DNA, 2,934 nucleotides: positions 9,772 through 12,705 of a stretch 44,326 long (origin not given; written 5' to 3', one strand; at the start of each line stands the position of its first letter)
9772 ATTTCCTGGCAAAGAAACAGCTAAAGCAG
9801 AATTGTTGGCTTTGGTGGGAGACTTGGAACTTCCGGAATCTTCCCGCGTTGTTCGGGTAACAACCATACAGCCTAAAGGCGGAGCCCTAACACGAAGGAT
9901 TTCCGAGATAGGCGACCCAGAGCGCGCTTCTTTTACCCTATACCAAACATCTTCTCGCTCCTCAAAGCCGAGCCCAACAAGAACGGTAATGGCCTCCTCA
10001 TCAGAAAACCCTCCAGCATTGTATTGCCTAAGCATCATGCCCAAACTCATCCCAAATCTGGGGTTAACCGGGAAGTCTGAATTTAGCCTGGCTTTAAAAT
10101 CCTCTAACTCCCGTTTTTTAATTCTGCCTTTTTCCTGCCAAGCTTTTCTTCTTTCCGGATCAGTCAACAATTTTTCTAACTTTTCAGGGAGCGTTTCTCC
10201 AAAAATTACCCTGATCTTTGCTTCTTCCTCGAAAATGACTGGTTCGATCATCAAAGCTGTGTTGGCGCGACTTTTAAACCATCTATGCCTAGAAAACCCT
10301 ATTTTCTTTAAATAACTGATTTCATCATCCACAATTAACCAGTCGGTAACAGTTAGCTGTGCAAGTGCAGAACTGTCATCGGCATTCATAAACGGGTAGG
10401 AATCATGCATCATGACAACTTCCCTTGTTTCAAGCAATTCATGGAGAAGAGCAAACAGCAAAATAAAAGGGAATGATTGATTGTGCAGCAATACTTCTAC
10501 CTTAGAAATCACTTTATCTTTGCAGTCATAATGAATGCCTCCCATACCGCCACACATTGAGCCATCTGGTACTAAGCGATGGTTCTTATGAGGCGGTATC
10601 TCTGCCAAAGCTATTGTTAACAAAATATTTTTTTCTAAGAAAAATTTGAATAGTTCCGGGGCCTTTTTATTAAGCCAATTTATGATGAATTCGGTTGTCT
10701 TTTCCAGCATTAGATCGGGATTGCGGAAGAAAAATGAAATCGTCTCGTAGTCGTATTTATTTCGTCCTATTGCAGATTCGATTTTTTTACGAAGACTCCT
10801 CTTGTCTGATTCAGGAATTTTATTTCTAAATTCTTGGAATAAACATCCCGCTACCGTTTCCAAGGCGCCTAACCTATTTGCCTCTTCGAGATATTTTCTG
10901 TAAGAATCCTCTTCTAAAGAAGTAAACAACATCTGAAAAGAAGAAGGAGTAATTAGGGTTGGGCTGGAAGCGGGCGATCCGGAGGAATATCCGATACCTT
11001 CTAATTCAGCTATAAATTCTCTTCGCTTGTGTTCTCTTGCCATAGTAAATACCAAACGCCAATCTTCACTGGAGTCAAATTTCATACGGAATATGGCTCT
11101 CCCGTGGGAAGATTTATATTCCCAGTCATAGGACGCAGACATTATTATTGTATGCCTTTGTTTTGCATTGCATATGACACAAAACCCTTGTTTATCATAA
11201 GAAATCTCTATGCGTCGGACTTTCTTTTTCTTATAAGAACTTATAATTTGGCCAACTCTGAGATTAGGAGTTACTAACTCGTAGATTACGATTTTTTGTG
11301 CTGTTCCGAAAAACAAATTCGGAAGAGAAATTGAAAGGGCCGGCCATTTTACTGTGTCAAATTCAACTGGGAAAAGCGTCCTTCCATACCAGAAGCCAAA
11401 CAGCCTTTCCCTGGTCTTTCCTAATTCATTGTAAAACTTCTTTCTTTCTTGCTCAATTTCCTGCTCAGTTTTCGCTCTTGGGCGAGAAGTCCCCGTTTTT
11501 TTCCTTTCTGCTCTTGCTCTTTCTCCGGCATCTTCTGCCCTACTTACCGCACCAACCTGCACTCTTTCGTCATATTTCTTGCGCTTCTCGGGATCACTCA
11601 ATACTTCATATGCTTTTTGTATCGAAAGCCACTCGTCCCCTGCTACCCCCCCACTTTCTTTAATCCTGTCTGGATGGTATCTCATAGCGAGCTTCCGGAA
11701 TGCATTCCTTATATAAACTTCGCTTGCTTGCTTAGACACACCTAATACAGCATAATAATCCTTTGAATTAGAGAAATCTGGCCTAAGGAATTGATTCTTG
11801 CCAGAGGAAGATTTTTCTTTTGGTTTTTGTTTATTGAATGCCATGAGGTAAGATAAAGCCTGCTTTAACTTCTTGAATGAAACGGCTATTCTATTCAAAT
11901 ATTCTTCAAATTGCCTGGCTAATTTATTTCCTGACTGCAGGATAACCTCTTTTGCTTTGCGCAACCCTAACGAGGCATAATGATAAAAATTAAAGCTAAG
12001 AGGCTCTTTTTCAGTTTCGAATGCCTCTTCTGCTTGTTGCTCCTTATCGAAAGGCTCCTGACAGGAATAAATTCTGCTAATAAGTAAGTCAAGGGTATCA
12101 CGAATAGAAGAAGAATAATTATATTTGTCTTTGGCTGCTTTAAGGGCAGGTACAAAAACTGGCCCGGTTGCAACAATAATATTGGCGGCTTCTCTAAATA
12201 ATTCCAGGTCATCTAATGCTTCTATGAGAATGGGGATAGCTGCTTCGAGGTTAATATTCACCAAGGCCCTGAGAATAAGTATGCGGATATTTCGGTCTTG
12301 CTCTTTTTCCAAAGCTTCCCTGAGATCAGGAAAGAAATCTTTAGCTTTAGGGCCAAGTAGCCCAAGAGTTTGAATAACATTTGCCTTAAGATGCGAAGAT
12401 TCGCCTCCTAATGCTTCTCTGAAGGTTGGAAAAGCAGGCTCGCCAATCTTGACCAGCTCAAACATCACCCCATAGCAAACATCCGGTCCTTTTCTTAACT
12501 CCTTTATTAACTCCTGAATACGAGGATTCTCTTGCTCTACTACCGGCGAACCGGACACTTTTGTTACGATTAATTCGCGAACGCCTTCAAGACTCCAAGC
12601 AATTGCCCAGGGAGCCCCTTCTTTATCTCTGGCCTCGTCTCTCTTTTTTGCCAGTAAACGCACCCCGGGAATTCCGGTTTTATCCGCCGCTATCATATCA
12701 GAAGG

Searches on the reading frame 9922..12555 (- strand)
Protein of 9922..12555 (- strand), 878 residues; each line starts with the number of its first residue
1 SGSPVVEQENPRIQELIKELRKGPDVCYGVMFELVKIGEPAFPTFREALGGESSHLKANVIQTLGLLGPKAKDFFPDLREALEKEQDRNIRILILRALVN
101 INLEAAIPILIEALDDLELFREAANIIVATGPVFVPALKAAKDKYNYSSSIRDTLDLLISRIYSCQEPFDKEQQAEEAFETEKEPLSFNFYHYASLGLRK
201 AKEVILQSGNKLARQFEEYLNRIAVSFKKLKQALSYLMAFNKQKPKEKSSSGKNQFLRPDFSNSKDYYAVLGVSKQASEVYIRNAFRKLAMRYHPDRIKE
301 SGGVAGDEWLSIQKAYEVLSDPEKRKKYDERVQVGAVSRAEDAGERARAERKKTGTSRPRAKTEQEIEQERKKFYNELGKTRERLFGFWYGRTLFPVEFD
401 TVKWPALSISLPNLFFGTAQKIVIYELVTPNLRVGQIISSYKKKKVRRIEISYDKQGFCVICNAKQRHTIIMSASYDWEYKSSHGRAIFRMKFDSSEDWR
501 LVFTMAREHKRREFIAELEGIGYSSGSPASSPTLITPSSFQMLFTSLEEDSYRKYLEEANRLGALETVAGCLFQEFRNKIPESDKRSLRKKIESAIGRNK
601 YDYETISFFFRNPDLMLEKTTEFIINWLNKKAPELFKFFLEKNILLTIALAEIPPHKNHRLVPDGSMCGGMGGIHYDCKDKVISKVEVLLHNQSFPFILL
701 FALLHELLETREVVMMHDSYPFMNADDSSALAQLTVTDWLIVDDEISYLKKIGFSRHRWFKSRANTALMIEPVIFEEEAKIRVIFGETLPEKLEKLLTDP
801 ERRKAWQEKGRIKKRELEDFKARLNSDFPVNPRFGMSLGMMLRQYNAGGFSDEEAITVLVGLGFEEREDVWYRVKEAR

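Call 18: search_protein_families(library=pfam, proteins=[window:9922-12555:-], max_evalue=0.001)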
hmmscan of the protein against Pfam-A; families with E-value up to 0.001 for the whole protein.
window:9922-12555:- (878 aa): 3 families
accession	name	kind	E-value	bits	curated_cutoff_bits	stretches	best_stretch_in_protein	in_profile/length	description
PF00226.36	DnaJ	-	1.1e-20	73.9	27.8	1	266-329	1-63/63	DnaJ domain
PF13646.12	HEAT_2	-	6e-11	42.9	27.7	1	44-124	3-83/88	HEAT repeats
PF03130.22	HEAT_PBS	-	0.00036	21.3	20.9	0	91-116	2-27/27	PBS lyase HEAT-like repeat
